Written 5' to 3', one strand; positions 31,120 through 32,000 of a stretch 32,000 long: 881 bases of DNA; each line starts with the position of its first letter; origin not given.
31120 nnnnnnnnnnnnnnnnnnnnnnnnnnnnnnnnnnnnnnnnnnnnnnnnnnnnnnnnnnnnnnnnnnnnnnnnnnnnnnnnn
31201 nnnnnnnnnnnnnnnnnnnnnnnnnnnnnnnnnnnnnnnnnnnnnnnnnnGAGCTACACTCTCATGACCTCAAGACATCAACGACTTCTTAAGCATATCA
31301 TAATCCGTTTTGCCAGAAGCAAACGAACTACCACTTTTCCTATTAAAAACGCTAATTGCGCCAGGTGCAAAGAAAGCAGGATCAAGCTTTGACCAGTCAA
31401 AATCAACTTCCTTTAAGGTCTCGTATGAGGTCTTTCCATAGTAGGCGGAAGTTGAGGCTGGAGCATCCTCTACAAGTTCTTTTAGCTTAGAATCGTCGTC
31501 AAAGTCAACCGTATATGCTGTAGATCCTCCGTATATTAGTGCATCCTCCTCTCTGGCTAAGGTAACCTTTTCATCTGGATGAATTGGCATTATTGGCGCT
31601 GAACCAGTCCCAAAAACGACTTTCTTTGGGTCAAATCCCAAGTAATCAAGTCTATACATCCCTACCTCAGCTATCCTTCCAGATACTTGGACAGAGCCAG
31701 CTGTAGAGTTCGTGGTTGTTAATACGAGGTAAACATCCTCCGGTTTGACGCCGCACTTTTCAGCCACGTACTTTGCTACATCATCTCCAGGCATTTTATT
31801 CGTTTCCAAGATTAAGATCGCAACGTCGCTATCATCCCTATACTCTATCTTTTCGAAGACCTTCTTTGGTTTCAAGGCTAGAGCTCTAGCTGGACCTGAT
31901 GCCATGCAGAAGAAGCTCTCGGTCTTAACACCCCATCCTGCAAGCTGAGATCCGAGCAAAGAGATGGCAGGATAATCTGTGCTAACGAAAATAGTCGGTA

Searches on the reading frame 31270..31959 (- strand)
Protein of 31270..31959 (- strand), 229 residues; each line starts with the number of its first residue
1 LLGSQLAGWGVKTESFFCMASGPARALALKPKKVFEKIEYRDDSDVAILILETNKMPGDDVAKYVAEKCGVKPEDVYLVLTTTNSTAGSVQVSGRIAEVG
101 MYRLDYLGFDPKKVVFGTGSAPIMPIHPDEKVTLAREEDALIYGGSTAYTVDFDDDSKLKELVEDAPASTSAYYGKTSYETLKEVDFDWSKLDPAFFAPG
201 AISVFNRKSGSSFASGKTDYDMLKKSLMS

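Call 6: search_protein_families(library=pfam, proteins=[window:31270-31959:-], max_evalue=0.00001)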
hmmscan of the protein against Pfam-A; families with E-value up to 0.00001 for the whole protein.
window:31270-31959:- (229 aa): 1 family
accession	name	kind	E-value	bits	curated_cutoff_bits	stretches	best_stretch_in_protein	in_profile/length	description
PF02289.21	MCH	-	2.5e-78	263.9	25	1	1-226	87-310/311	Cyclohydrolase (MCH)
